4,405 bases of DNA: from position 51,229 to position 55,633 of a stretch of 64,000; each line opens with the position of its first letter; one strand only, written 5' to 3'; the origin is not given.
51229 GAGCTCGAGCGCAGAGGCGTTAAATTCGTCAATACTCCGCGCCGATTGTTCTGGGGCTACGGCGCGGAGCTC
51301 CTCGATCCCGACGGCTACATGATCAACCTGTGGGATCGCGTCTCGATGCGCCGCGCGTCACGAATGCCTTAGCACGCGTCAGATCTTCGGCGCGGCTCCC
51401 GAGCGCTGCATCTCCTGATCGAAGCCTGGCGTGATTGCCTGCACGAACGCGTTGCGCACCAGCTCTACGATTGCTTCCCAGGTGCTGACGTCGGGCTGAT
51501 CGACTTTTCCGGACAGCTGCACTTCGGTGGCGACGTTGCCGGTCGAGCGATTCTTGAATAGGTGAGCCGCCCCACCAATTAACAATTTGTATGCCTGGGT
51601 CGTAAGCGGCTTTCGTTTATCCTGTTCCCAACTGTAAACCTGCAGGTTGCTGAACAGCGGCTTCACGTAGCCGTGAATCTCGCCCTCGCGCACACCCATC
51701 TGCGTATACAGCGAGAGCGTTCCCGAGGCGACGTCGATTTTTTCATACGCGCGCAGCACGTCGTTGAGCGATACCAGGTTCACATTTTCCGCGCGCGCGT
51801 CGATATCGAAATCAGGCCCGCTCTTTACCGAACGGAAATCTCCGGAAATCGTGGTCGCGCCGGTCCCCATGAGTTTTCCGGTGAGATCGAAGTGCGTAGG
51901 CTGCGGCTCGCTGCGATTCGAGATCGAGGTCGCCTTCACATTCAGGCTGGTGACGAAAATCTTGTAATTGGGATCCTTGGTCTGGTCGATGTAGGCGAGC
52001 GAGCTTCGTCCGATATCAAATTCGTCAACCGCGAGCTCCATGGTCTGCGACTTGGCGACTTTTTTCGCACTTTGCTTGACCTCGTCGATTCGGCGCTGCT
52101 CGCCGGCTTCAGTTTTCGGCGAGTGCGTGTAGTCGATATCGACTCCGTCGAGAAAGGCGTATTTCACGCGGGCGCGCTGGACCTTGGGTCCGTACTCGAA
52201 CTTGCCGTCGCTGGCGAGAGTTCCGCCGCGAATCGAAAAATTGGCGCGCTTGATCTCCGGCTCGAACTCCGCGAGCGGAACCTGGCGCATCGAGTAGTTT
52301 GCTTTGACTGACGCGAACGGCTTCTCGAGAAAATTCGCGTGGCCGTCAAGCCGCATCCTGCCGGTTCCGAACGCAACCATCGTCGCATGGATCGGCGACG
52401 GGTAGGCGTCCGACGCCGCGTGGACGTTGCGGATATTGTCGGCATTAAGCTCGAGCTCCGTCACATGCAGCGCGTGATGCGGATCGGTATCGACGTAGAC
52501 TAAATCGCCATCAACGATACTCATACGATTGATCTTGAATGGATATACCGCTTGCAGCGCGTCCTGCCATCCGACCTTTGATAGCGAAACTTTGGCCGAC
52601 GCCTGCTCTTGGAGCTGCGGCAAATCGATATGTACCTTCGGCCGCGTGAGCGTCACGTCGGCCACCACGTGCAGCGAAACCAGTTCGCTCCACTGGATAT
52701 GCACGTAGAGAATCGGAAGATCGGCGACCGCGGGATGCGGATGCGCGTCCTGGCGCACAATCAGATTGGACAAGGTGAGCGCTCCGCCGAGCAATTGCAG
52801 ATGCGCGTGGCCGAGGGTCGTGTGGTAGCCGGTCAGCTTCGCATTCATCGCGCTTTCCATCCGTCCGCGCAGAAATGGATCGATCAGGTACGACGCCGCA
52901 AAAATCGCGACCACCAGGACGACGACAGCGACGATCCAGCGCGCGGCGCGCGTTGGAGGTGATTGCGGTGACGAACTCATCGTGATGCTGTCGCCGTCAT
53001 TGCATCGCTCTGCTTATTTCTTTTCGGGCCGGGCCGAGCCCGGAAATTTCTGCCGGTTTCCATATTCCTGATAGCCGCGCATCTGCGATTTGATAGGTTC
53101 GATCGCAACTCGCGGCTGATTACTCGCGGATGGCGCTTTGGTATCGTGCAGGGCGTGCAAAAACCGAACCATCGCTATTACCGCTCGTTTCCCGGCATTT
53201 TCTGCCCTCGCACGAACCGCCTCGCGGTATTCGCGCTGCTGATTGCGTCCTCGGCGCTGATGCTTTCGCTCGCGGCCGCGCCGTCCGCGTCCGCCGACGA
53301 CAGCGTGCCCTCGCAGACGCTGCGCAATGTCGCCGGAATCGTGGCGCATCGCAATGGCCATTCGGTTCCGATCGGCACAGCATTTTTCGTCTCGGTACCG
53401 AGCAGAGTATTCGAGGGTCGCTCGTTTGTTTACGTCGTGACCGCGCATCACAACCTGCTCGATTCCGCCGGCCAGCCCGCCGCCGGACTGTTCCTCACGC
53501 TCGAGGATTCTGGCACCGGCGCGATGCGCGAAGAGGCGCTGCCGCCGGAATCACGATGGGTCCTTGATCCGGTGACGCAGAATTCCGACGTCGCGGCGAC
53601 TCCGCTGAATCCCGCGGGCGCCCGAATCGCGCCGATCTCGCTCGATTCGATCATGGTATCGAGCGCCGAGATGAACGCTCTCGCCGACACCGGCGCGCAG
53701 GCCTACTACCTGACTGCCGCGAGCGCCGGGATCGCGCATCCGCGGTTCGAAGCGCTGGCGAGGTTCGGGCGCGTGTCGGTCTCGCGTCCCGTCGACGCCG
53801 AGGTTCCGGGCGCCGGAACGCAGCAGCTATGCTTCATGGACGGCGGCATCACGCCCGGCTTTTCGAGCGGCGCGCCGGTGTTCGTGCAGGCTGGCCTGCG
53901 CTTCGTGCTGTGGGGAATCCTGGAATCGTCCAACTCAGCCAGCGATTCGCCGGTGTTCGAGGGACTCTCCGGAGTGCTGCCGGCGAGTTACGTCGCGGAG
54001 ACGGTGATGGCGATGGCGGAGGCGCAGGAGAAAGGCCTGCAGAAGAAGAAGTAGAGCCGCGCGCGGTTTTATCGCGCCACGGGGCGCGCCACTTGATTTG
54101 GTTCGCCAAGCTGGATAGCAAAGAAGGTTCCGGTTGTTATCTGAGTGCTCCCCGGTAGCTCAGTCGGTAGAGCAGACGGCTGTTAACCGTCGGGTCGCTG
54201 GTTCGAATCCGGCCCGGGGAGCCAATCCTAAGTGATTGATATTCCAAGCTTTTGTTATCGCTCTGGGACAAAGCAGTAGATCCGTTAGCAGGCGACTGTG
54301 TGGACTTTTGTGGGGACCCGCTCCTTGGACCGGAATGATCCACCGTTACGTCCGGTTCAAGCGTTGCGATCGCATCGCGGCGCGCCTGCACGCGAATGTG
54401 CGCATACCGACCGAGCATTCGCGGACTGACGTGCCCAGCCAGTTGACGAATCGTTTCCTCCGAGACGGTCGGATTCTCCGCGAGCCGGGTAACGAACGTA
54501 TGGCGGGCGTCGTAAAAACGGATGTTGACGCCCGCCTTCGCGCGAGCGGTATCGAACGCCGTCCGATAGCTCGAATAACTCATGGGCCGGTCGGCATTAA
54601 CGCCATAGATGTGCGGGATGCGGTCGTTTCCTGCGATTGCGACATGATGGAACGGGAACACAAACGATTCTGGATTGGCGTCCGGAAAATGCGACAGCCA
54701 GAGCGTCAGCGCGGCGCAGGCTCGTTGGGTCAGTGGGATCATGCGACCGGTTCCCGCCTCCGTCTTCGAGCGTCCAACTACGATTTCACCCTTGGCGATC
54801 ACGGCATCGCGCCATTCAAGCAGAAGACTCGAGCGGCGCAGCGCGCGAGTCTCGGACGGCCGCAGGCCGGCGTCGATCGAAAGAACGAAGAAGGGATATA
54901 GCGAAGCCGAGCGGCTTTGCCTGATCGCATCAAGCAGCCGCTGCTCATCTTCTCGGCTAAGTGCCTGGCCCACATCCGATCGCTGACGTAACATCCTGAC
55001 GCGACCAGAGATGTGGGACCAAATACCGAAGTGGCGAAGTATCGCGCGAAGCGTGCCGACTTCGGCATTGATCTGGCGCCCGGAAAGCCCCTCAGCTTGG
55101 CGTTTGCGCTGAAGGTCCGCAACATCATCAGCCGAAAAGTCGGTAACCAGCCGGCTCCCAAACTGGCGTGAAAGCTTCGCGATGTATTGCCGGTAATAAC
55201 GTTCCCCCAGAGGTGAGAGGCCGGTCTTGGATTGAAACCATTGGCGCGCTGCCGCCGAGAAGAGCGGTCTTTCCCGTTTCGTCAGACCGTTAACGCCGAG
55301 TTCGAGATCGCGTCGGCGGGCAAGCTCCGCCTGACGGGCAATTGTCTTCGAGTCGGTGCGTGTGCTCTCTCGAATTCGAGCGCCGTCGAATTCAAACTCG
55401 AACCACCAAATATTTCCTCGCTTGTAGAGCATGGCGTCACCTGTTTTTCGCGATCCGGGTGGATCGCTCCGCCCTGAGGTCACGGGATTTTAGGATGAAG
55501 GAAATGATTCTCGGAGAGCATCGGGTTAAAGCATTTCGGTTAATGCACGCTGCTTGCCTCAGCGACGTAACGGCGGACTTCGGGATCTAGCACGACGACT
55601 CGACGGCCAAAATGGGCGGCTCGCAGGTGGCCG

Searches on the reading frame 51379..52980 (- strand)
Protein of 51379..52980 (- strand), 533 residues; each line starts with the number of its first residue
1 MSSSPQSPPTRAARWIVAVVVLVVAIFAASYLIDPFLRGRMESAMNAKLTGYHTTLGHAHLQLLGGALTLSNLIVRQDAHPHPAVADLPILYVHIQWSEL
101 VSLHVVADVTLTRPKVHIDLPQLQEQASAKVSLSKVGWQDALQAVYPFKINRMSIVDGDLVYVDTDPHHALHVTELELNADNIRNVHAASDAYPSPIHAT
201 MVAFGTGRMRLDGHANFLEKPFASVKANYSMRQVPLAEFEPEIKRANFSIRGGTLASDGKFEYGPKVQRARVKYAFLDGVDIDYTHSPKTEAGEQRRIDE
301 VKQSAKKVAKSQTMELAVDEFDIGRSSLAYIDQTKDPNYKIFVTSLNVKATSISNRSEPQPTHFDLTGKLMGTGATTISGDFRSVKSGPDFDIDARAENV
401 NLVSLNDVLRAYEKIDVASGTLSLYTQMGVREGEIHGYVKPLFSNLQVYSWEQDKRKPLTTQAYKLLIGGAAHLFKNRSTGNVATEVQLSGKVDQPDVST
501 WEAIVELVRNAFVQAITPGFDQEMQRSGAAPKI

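Call 58: find_encoding_contigs(protein=window:51379-52980:-, flank=10000, max_places=8)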
Protein window:51379-52980:- (533 aa): no gene with exactly this product is on record in the collection.

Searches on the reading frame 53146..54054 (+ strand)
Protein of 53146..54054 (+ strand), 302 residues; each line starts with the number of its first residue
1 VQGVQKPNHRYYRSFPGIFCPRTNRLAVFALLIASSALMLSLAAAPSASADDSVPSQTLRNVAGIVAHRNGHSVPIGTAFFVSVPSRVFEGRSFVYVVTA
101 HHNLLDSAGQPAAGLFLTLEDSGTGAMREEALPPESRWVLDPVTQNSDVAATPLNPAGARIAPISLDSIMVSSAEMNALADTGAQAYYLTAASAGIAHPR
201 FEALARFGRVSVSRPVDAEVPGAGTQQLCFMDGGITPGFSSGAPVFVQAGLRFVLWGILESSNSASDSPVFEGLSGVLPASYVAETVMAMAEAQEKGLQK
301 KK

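Call 59: find_homologous_proteins(query=window:53146-54054:+, max_evalue=1e-20)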
Query window:53146-54054:+ (302 aa): 226 proteins with E <= 1e-20 among 8000 candidates; the best 120 are listed.
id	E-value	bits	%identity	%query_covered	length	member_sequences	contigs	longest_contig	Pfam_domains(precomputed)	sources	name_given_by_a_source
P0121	5.7e-172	589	91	100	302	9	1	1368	-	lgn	-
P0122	6.3e-169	579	88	100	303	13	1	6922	-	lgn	-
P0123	8.2e-167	572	89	100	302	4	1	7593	-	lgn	-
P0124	2.3e-166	570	88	100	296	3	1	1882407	-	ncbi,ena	-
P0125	2.4e-154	531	80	100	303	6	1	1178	-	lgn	-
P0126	1.5e-120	420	78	82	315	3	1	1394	-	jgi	-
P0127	6.8e-120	418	74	83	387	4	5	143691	-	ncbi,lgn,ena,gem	-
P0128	3.4e-118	412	74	84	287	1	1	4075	-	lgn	-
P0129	3.4e-118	412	76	82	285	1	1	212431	-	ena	-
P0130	5.9e-118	411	73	85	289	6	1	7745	-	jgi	jgi:hypothetical protein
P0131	7.1e-118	411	72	90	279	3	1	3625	-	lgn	-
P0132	4.8e-116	405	73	83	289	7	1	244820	-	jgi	jgi:hypothetical protein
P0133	5.3e-116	405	67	97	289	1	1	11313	-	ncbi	-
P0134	7.7e-116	404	74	82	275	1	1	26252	-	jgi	jgi:hypothetical protein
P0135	3.1e-115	402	68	93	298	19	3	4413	-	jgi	jgi:hypothetical protein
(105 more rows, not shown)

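Call 60: find_encoding_contigs(protein=P0124, flank=10000, max_places=3)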
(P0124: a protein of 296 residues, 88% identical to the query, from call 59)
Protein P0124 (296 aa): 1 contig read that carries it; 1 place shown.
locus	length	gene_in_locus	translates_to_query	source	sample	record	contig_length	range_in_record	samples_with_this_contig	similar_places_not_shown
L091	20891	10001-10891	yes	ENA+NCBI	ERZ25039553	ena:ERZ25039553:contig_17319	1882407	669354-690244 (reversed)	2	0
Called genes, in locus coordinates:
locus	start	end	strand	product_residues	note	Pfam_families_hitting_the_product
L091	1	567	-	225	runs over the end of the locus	PF00490:ALAD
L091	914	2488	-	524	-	PF00590:TP_methylase, PF02602:HEM4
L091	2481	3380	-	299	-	PF01379:Porphobil_deam, PF03900:Porphobil_deamC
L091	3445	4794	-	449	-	PF05201:GlutR_N, PF01488:Shikimate_DH, PF00745:GlutR_dimer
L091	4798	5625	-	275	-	PF01578:Cytochrom_C_asm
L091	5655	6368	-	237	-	PF13241:NAD_binding_7, PF14824:Sirohm_synth_M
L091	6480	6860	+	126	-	PF02643:DUF192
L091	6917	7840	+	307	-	PF00561:Abhydrolase_1, PF12146:Hydrolase_4, PF12697:Abhydrolase_6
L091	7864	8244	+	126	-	PF00903:Glyoxalase, PF12681:Glyoxalase_2 (weak)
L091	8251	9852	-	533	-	PF05359:DUF748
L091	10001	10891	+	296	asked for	-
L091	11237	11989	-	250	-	PF11769:DUF3313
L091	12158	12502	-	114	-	-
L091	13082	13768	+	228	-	PF04403:PqiA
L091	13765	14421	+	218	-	PF04403:PqiA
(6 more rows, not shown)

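Call 61: find_encoding_contigs(protein=P0123, flank=8000, max_places=3)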
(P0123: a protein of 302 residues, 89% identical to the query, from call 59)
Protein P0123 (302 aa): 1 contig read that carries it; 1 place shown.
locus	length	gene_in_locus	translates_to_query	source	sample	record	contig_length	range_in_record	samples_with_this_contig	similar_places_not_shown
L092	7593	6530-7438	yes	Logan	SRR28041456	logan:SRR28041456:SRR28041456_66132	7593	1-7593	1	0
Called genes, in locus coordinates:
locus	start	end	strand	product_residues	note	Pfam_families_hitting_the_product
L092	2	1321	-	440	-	?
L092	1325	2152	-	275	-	PF01578:Cytochrom_C_asm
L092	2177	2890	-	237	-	PF13241:NAD_binding_7, PF14824:Sirohm_synth_M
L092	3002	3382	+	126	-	PF02643:DUF192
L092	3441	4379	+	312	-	PF00561:Abhydrolase_1, PF12146:Hydrolase_4, PF12697:Abhydrolase_6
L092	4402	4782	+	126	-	PF00903:Glyoxalase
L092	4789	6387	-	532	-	PF05359:DUF748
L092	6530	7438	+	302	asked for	-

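Call 62: find_encoding_contigs(protein=P0122, flank=8000, max_places=3)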
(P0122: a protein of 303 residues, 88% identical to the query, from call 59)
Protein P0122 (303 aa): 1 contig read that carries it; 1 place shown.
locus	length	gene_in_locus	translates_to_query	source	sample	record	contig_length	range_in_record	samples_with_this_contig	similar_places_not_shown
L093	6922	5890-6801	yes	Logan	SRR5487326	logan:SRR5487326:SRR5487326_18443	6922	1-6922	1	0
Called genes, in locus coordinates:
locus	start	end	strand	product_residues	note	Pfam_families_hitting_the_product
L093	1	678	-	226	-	?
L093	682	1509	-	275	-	PF01578:Cytochrom_C_asm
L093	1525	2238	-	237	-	PF13241:NAD_binding_7, PF14824:Sirohm_synth_M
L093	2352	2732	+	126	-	PF02643:DUF192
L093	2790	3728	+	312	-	PF12146:Hydrolase_4, PF00561:Abhydrolase_1, PF12697:Abhydrolase_6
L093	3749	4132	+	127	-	PF00903:Glyoxalase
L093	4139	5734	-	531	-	PF05359:DUF748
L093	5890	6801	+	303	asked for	-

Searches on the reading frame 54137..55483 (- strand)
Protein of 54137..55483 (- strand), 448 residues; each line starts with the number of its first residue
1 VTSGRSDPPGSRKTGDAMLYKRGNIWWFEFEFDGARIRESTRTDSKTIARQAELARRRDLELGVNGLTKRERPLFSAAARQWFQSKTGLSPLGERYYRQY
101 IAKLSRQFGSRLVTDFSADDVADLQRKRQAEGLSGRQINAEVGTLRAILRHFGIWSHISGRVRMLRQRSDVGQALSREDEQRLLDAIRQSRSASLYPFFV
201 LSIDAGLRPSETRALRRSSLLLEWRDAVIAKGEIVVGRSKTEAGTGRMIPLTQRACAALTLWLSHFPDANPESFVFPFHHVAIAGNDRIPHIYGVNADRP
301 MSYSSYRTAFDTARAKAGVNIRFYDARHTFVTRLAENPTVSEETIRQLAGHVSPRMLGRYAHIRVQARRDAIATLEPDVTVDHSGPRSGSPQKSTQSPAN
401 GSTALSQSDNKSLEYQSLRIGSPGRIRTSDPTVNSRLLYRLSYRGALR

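Call 7: search_protein_families(library=pfam, proteins=[window:54137-55483:-], max_evalue=0.01)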
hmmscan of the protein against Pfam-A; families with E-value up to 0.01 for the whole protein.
window:54137-55483:- (448 aa): 3 families
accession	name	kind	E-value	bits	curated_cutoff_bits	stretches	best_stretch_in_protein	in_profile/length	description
PF00589.27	Phage_integrase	-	1.3e-19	71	27.1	1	175-364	3-169/172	Phage integrase family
PF24624.1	Int_N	-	0.00023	22.3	27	1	81-151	11-80/100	Phage integrase, N-terminal domain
PF03672.18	UPF0154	-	0.0058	16.9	27.1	0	317-349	7-39/60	Uncharacterised protein family (UPF0154)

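Call 81: search_protein_families(library=ncbifam, proteins=[window:54137-55483:-], max_evalue=0.01)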
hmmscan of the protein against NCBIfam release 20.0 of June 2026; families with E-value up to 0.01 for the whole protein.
window:54137-55483:- (448 aa): 3 families
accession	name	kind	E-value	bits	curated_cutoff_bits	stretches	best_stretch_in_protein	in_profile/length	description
NF040815.2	recomb_XerA_Arch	equivalog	2.2e-09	37.2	220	1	88-370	11-261/263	site-specific tyrosine recombinase/integron integrase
TIGR02224.1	recomb_XerC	equivalog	4.3e-08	32.9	335.15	1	84-370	8-284/295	tyrosine recombinase XerC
TIGR02225.1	recomb_XerD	equivalog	0.00013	21.5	329.6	1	85-367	9-278/290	site-specific tyrosine recombinase XerD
